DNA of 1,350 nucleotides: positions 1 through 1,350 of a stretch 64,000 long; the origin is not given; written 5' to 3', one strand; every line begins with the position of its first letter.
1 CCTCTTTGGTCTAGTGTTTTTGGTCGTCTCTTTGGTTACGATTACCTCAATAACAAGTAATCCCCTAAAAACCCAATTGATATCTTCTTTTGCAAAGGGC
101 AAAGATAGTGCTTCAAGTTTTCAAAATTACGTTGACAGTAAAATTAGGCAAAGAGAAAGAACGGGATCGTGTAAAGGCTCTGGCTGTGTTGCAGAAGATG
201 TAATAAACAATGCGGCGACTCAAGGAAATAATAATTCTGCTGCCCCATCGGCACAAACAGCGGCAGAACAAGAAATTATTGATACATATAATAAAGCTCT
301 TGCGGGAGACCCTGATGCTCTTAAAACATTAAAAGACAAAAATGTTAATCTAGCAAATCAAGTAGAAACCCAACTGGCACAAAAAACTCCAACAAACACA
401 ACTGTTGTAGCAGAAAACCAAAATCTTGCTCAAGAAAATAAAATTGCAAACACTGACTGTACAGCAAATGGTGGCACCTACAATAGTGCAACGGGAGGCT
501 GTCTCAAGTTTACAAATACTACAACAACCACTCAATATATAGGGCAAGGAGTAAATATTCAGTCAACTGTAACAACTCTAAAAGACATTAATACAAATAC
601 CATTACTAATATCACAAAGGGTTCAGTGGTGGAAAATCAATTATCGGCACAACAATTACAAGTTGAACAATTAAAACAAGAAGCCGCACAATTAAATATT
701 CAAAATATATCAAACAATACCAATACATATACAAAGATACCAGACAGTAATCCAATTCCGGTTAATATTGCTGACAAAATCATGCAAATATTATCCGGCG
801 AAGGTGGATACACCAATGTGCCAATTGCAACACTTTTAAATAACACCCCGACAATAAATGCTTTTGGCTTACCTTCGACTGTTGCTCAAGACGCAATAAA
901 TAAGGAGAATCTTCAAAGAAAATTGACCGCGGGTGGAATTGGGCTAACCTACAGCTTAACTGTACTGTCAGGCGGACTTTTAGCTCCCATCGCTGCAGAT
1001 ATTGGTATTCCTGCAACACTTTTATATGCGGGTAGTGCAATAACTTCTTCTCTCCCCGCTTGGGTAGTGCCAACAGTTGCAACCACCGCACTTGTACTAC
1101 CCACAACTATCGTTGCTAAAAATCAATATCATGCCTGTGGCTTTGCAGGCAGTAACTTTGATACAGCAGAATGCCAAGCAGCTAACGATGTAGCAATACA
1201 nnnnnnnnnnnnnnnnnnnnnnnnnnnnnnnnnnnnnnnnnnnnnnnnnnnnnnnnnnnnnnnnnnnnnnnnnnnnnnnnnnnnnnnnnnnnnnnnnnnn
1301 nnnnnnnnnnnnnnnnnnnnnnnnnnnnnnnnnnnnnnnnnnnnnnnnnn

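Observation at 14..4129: Giant membrane-associated protein carrying a kinase-like (HGD...N / IDYTG) domain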

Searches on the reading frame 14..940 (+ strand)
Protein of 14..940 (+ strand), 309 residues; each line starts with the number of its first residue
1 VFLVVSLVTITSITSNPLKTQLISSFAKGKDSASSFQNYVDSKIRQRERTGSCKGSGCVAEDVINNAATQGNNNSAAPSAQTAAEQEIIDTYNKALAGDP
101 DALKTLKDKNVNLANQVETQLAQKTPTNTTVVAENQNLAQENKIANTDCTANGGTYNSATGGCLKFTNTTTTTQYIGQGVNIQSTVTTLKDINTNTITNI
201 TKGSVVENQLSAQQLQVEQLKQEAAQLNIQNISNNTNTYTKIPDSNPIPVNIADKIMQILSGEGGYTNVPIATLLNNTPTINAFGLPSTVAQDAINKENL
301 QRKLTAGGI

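Call 78: search_protein_families(library=phrogs, proteins=[window:14-940:+], max_evalue=0.1)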
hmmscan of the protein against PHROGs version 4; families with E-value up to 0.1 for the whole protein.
window:14-940:+ (309 aa): 1 family
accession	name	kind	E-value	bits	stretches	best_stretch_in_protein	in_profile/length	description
phrog_17106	-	unknown function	0.021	15.5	1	207-294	116-193/229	-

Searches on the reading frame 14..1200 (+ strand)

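Call 18: search_protein_families(library=pfam, proteins=[window:14-1200:+], max_evalue=10)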
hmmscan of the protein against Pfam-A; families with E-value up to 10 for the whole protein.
window:14-1200:+ (395 aa): 1 family
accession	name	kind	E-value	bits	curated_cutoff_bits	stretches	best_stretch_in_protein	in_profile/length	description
PF19220.6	Rod_CreS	-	1.2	8.5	100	1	106-223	71-189/359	Crescentin, rod domain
